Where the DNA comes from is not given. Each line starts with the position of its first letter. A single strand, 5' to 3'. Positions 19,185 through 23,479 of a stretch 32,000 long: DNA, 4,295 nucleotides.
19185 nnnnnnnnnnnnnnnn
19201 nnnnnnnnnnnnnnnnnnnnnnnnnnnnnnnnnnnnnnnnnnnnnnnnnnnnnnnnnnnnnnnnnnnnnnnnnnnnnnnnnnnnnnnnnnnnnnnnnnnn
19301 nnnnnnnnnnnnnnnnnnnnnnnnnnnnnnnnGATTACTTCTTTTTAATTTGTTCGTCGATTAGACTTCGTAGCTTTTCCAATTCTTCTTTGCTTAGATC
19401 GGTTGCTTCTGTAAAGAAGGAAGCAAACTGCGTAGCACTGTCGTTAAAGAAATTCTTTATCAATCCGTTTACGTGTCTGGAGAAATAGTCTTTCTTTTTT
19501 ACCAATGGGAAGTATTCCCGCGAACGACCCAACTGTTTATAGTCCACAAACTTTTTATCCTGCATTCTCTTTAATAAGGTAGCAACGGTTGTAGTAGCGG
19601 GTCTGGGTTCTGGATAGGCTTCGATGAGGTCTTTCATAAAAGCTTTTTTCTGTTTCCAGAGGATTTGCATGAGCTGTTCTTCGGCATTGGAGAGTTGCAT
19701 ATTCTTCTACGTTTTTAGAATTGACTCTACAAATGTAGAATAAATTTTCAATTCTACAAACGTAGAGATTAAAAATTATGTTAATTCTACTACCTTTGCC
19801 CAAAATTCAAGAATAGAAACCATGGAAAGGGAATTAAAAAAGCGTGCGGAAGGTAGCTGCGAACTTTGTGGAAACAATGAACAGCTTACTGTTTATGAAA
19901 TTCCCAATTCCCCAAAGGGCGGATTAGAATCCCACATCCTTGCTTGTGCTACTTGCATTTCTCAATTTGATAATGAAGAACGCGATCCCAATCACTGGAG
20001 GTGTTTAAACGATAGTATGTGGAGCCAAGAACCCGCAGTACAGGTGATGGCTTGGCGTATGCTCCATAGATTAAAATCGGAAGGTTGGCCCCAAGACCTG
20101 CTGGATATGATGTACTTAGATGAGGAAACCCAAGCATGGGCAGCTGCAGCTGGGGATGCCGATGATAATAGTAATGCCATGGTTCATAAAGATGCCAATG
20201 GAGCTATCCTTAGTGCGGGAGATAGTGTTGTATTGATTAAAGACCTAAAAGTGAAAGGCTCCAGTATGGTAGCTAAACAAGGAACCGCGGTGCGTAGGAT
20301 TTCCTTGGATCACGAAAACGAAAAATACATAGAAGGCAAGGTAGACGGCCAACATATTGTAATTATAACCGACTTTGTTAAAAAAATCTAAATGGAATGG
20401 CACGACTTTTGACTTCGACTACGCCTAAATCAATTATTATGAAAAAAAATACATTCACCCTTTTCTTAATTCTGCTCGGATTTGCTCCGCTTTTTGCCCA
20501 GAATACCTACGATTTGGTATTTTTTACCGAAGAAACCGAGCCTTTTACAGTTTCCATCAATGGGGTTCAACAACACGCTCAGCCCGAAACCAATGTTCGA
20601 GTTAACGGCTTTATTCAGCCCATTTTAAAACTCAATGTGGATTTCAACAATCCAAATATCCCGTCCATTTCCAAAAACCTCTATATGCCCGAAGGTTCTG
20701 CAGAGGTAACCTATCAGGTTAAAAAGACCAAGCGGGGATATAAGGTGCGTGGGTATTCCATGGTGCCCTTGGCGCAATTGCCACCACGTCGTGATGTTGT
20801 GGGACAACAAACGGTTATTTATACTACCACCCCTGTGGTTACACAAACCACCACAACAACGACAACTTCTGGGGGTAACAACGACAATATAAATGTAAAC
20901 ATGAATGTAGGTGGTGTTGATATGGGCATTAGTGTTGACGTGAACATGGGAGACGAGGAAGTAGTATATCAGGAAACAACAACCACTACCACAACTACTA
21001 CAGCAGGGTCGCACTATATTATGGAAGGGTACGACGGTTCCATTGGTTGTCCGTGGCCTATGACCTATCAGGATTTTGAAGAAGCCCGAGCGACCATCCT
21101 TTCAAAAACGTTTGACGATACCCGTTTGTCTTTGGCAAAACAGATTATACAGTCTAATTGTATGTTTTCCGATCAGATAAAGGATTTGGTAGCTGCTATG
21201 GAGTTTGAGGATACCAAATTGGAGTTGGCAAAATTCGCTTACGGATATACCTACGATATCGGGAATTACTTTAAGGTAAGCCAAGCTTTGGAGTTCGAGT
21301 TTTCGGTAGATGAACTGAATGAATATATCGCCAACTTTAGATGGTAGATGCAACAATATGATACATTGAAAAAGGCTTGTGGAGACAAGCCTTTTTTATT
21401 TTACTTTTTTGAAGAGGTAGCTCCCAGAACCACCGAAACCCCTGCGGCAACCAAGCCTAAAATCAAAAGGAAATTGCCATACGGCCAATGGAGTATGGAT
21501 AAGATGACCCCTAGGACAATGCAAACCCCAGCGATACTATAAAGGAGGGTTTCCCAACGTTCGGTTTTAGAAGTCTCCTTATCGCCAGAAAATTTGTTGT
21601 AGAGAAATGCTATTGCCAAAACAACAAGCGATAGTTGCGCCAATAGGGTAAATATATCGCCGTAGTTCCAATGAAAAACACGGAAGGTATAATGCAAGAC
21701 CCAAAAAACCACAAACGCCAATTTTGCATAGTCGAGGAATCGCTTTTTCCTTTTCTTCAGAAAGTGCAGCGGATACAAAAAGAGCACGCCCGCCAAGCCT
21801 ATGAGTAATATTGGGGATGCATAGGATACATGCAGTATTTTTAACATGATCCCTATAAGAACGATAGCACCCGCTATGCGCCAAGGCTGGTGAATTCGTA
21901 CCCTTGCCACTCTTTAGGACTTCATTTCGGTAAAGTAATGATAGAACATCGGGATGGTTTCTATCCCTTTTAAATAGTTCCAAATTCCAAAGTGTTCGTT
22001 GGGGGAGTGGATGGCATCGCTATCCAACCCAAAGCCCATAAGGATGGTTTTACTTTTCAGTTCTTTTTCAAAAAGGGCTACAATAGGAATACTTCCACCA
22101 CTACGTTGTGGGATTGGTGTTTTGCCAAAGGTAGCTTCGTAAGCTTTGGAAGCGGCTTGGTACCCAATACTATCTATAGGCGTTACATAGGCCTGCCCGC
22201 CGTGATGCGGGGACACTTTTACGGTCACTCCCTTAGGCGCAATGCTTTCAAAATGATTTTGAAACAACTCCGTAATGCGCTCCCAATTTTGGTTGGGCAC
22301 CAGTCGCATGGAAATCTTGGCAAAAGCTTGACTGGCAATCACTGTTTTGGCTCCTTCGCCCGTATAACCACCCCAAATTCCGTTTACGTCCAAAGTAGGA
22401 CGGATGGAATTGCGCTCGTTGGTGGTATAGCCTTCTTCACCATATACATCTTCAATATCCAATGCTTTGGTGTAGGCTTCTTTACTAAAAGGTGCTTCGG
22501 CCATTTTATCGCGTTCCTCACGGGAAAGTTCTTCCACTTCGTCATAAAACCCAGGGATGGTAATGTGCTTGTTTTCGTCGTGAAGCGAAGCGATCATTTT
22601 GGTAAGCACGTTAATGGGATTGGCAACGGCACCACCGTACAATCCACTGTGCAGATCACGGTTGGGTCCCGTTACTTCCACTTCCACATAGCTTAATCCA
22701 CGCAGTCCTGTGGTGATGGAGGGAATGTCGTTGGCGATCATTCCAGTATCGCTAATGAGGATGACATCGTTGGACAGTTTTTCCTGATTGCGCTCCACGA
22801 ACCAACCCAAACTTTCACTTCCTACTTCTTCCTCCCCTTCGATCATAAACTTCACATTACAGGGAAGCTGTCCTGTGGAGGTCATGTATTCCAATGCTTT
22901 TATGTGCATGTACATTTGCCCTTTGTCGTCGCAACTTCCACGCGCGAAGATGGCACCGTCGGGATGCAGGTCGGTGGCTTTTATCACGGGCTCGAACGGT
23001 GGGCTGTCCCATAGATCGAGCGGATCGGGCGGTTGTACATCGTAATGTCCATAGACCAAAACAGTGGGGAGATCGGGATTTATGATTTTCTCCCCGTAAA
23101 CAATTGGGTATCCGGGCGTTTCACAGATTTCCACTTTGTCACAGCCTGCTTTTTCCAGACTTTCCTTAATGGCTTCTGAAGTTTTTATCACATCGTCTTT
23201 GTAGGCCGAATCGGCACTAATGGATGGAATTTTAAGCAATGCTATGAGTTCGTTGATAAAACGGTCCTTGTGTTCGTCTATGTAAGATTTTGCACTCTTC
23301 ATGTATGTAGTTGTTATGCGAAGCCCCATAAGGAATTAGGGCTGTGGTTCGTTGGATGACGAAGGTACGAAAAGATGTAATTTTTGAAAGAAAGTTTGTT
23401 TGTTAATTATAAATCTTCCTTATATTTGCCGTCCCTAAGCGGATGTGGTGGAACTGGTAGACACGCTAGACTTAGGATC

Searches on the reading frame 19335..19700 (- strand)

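Call 58: search_protein_families(library=pfam, proteins=[window:19335-19700:-], max_evalue=0.00001)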
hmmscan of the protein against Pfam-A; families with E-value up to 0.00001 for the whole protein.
window:19335-19700:- (121 aa): 1 family
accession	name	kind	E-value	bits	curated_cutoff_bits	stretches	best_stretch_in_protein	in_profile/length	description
PF03965.22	Penicillinase_R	-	1.4e-29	103.2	22.6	1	3-116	1-115/115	Penicillinase repressor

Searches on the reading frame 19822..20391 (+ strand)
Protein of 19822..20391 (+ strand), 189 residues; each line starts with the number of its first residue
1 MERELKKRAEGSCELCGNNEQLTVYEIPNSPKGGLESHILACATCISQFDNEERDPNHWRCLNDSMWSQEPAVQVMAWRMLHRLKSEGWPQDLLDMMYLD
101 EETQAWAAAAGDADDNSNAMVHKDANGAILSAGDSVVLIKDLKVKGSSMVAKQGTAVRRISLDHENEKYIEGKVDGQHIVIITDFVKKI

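Call 58: search_protein_families(library=pfam, proteins=[window:19822-20391:+], max_evalue=0.00001)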
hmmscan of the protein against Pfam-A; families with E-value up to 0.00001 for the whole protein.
window:19822-20391:+ (189 aa): 1 family
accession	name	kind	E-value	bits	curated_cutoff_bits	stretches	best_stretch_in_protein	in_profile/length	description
PF03831.20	YjdM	-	1.1e-26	93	23.2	1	122-188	1-68/69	PhnA domain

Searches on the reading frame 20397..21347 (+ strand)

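Call 58: search_protein_families(library=pfam, proteins=[window:20397-21347:+], max_evalue=0.00001)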
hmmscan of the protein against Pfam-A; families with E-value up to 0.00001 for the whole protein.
window:20397-21347:+ (316 aa): 1 family
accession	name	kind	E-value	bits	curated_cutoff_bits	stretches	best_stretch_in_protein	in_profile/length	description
PF14771.11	DUF4476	-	1.9e-18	67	22.5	1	222-311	2-91/91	Domain of unknown function (DUF4476)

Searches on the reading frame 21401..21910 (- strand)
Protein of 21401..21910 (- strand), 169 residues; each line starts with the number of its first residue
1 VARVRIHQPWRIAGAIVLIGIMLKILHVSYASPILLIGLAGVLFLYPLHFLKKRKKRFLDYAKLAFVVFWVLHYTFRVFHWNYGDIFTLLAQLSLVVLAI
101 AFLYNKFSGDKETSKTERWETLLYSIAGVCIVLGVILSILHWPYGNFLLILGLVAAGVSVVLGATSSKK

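Call 58: search_protein_families(library=pfam, proteins=[window:21401-21910:-], max_evalue=0.00001)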
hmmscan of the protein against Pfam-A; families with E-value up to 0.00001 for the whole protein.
window:21401-21910:- (169 aa): 1 family
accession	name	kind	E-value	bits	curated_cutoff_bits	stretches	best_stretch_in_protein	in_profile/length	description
PF22827.1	GldL_N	-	3e-10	40.6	24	0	13-41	5-33/62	GldL N-terminal domain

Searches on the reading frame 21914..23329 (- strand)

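Call 58: search_protein_families(library=pfam, proteins=[window:21914-23329:-], max_evalue=0.00001)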
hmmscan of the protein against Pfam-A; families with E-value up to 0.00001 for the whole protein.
window:21914-23329:- (471 aa): 2 families
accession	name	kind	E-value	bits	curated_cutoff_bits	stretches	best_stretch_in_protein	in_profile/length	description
PF01546.33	Peptidase_M20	-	1.3e-28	100.7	24.6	1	91-458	1-199/206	Peptidase family M20/M25/M40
PF07687.19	M20_dimer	-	2.3e-20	73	21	1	208-367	2-106/107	Peptidase dimerisation domain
